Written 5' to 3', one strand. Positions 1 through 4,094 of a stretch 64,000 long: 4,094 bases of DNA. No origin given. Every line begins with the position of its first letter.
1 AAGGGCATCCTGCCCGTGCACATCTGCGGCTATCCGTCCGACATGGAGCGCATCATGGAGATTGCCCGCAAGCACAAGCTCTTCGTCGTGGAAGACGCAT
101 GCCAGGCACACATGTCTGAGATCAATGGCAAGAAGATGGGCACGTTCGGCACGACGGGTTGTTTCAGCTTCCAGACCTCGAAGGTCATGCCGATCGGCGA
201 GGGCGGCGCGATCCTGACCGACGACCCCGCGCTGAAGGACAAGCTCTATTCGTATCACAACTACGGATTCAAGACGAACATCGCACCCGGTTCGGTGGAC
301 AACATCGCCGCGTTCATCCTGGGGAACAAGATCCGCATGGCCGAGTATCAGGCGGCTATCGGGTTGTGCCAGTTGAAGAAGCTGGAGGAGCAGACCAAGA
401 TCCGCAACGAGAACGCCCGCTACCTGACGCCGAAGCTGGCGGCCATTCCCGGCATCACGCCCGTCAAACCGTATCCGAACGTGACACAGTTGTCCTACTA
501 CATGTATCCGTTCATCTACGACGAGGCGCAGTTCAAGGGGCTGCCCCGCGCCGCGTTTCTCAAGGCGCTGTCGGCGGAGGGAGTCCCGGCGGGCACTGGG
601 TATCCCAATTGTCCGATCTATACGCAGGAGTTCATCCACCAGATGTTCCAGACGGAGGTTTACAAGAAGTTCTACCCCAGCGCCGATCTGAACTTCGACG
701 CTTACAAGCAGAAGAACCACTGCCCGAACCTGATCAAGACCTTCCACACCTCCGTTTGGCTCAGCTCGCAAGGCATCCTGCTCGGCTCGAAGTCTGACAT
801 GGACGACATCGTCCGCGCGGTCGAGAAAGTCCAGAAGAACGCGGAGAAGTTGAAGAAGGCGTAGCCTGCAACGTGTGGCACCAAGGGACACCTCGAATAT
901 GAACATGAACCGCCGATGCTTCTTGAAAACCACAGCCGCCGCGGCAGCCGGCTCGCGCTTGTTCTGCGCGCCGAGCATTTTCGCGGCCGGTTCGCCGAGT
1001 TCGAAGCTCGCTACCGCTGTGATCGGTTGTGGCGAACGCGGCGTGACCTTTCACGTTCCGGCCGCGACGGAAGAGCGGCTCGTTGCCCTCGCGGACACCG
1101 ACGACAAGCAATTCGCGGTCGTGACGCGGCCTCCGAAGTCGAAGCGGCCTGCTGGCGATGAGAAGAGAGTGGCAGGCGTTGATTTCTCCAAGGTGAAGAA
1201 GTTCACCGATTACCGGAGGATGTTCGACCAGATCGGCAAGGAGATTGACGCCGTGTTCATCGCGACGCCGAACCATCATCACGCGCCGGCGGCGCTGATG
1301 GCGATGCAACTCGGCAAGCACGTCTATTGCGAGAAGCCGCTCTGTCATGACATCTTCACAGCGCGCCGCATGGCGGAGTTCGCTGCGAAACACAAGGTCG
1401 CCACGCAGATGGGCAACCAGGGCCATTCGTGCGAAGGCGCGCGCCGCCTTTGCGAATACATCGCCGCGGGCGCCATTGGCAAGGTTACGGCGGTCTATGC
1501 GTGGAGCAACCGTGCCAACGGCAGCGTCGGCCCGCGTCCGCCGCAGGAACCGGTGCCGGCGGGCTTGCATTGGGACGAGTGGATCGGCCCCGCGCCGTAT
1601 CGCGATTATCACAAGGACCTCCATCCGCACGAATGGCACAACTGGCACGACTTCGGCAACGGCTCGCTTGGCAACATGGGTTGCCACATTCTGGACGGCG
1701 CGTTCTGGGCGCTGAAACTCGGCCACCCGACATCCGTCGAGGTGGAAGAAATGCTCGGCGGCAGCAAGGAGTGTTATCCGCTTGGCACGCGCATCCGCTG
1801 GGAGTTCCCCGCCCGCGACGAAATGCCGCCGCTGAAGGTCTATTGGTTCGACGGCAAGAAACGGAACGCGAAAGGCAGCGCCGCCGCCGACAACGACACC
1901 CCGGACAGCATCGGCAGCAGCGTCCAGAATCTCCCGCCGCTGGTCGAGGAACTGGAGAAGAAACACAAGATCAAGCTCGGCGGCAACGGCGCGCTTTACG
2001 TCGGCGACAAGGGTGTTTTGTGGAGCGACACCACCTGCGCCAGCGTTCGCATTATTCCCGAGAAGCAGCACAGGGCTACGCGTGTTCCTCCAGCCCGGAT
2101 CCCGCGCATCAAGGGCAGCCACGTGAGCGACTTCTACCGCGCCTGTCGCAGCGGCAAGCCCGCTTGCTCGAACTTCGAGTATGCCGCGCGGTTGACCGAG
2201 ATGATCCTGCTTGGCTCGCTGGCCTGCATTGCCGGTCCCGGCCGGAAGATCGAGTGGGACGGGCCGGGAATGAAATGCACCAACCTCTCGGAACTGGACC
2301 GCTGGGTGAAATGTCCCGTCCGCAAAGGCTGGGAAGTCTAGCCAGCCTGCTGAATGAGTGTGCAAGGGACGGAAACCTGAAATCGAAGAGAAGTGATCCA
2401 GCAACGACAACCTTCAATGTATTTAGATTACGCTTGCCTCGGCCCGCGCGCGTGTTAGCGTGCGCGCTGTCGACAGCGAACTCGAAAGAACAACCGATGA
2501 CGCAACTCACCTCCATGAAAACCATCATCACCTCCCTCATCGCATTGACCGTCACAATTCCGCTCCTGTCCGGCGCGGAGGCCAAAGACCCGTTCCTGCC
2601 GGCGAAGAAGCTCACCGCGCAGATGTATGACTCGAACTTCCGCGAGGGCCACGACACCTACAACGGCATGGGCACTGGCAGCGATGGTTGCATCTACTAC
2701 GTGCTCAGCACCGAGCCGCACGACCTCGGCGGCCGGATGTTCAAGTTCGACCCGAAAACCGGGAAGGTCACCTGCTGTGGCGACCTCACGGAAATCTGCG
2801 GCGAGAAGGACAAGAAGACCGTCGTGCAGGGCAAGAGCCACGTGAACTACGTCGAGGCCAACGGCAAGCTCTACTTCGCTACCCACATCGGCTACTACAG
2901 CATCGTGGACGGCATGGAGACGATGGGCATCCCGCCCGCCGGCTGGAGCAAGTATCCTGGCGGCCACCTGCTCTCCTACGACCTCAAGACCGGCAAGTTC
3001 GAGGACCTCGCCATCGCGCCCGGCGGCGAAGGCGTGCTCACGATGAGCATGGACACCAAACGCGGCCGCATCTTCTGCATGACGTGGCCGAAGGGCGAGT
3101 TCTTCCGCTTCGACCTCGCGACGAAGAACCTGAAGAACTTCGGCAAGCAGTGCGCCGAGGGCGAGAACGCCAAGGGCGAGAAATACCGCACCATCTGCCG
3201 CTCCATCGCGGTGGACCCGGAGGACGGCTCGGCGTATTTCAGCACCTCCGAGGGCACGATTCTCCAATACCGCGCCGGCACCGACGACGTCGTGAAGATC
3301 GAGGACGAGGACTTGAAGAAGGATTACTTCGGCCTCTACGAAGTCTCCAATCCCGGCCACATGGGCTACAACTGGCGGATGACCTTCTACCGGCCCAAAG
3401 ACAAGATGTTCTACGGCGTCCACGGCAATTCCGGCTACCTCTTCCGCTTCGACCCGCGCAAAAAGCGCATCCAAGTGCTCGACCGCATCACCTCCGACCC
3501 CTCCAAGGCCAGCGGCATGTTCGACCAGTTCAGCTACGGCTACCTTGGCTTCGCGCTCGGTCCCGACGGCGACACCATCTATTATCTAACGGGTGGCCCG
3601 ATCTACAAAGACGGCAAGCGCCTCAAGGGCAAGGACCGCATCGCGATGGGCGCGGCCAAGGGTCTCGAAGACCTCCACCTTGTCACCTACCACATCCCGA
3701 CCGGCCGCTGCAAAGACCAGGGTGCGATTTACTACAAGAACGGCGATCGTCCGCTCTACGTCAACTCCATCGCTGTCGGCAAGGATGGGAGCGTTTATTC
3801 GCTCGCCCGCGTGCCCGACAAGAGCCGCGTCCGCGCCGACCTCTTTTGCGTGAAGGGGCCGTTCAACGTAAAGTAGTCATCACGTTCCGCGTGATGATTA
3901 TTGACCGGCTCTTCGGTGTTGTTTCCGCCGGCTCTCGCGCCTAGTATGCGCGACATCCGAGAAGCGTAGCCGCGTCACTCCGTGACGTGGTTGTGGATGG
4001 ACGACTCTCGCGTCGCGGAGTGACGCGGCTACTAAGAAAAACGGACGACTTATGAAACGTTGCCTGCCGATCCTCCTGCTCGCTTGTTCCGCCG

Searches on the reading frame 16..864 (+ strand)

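Call 9: search_protein_families(library=pfam, proteins=[window:16-864:+], max_evalue=0.001)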
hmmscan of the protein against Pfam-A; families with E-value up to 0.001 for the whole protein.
window:16-864:+ (282 aa): 1 family
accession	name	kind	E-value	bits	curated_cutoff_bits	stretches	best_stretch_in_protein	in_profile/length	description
PF01041.23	DegT_DnrJ_EryC1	-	1.7e-50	172.7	19.8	1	2-214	120-324/360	DegT/DnrJ/EryC1/StrS aminotransferase family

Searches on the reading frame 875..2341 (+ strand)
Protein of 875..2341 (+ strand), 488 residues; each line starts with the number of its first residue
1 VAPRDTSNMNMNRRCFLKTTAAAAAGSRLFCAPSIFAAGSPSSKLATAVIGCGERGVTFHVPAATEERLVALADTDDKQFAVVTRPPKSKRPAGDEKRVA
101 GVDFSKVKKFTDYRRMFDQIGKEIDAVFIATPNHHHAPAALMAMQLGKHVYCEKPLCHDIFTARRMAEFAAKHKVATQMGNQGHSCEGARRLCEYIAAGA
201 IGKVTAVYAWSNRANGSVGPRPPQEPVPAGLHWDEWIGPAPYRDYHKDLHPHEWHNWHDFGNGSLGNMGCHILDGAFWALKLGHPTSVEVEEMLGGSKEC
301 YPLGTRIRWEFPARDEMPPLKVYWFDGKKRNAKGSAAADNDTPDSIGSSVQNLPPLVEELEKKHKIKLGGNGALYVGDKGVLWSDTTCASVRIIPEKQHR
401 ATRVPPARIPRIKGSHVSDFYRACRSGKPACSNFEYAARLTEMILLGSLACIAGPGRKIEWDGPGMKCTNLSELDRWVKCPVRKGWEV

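Call 6: search_protein_families(library=pfam, proteins=[window:875-2341:+], max_evalue=0.001)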
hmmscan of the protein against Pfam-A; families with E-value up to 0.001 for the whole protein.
window:875-2341:+ (488 aa): 3 families
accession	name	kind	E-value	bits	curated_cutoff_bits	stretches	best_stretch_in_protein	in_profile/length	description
PF01408.29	GFO_IDH_MocA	-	3.3e-17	63.7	24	1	47-180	3-119/120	Oxidoreductase family, NAD-binding Rossmann fold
PF19051.5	GFO_IDH_MocA_C2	-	2.1e-13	50.8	23.3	1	223-291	44-112/254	Oxidoreductase family, C-terminal alpha/beta domain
PF22725.1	GFO_IDH_MocA_C3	-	2.2e-05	24.9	27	0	246-289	28-69/124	GFO/IDH/MocA C-terminal domain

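Call 83: search_protein_families(library=ncbifam, proteins=[window:875-2341:+], max_evalue=0.01)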
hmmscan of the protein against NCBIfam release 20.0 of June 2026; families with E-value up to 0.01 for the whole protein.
window:875-2341:+ (488 aa): 8 families
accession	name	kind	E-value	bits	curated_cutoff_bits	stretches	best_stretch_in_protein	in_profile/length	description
NF058561.1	BT_2158_fam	equivalog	3.7e-102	342.4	750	2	12-333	1-312/487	glycoside 3-dehydrogenase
TIGR04380.1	myo_inos_iolG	equivalog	1.3e-15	57.2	355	1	107-211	49-152/330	inositol 2-dehydrogenase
NF052479.1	LevoglcsnDh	equivalog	7.3e-14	51.2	650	1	104-207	56-157/386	levoglucosan dehydrogenase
NF041392.1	XylDh_Gfo6_Halo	equivalog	2.7e-13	49.4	350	1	118-209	76-168/350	D-xylose 1-dehydrogenase Gfo6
NF040723.1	UDP-GlcNAcDh_Arch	equivalog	1.5e-12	47.7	450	1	106-209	46-146/302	UDP-N-acetylglucosamine 3-dehydrogenase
NF008607.0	PRK11579.1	subfamily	3.2e-09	36.2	330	1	94-209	38-150/346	oxidoreductase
NF052679.1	InsChiInosDhIolG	equivalog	5.5e-07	28.9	540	1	122-209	65-153/343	bifunctional inositol 2-dehydrogenase/D-chiro-inositol 1-dehydrogenase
TIGR02811.1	formate_TAT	hypoth_equivalog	0.0085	16.4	48.45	0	5-38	3-36/66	formate dehydrogenase region TAT target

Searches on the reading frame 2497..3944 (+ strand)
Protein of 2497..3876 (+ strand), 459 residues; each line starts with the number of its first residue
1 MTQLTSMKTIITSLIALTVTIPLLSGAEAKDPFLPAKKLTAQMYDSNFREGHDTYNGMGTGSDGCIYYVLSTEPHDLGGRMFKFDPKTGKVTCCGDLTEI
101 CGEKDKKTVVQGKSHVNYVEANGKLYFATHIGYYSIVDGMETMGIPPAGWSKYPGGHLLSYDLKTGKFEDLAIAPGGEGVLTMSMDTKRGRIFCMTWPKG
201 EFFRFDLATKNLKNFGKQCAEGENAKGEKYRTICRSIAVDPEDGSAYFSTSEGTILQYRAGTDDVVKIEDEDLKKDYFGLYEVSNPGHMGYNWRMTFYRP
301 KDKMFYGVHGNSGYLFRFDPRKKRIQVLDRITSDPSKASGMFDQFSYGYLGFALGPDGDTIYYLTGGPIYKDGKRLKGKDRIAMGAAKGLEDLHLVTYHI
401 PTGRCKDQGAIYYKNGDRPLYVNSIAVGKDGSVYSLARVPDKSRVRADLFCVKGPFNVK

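Call 6: search_protein_families(library=pfam, proteins=[window:2688-3944:+], max_evalue=0.001)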
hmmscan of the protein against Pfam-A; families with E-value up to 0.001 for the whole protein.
window:2688-3944:+ (418 aa): 0 families

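Call 49: search_protein_families(library=pfam, proteins=[window:2688-3944:+], max_evalue=0.01)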
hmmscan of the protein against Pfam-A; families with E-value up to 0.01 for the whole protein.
window:2688-3944:+ (418 aa): 0 families

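Call 67: search_protein_families(library=pfam, proteins=[window:2497-3876:+], max_evalue=0.01)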
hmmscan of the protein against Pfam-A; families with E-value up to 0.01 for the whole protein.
window:2497-3876:+ (459 aa): 1 family
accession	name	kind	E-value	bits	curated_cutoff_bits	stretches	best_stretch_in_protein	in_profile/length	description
PF20067.5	SSL_N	-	0.0065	16.7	18.9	0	237-257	26-45/46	Strictosidine synthase-like, N-terminal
